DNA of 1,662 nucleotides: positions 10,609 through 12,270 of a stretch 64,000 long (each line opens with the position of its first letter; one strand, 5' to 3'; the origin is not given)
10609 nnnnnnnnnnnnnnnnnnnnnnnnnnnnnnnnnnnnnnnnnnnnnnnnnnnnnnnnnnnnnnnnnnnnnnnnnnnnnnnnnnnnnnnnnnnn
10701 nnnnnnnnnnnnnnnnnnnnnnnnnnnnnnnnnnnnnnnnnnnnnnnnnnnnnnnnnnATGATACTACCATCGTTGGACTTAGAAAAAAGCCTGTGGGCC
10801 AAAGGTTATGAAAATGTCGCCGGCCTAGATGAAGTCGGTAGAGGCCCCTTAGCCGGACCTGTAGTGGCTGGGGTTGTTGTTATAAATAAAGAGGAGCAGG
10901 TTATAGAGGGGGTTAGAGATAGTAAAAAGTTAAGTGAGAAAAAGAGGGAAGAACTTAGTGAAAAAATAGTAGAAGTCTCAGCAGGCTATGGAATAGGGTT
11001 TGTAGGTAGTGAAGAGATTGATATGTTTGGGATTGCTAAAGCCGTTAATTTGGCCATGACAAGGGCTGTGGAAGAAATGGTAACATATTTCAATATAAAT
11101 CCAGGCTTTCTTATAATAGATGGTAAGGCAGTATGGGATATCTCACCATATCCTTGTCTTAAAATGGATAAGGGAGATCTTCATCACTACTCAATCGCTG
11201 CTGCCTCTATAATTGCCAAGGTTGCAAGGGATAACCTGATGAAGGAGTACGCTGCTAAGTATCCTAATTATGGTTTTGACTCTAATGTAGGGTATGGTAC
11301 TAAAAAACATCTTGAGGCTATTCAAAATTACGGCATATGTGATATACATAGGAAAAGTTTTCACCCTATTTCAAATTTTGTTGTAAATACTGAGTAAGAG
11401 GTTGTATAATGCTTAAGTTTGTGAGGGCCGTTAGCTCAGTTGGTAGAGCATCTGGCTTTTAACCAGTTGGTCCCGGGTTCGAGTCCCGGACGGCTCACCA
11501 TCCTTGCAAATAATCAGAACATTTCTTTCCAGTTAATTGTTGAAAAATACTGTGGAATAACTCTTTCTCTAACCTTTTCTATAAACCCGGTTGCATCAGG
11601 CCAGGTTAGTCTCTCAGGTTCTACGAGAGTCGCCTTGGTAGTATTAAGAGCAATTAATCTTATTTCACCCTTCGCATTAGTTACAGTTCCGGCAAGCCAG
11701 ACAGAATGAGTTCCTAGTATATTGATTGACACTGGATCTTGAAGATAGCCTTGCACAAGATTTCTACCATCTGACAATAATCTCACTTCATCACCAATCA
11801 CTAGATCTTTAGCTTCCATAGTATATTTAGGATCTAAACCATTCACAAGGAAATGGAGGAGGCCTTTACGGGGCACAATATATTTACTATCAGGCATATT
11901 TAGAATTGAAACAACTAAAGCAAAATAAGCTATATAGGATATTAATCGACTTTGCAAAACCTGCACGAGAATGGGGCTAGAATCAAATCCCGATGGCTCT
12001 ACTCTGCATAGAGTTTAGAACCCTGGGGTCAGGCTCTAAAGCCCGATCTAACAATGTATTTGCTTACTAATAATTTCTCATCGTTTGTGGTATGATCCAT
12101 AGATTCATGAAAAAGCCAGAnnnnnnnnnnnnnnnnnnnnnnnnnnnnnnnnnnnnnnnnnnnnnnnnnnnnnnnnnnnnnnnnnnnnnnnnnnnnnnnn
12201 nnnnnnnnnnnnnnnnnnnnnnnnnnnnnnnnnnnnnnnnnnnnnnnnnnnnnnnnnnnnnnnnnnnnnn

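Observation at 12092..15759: Compact three-gene glycosylation module (flippase-like, GT2 polyprenyl-phosphate sugar synthase, GT-C transferase), likely using a polyprenyl-phosphate-linked sugar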

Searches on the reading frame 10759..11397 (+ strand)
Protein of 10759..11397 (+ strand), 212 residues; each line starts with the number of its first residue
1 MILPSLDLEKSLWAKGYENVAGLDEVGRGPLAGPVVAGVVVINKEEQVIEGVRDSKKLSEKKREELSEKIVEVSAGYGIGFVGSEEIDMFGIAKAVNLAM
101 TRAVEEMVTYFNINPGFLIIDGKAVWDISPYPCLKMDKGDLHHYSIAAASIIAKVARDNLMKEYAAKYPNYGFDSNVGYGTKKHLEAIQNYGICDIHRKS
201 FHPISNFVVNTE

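Call 3: search_protein_families(library=pfam, proteins=[window:10759-11397:+], max_evalue=0.01)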
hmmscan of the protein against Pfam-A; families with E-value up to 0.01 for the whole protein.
window:10759-11397:+ (212 aa): 1 family
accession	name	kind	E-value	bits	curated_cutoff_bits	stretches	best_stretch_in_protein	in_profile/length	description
PF01351.25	RNase_HII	-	1.8e-37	129.6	25.8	1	21-202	1-197/199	Ribonuclease HII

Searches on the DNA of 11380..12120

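Call 67: search_rna_families(source=window, start=11380, end=12120, threshold=evalue, max_evalue=1)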
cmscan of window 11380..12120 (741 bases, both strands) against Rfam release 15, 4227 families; matches with E-value up to 1: 3.
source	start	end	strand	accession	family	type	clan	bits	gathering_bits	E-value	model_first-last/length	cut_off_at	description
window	11425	11497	+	RF00005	tRNA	Gene; tRNA;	CL00001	71.4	29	1.5e-15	1-71/71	no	tRNA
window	11425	11498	-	RF04354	Plastid-ycf2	Cis-reg;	-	20.5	65.7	0.16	1-75/75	no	Plastid-ycf2 5UTR RNA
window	11728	11845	-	RF02111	IS009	Gene;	-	14.1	117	0.76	1-199/199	no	IS009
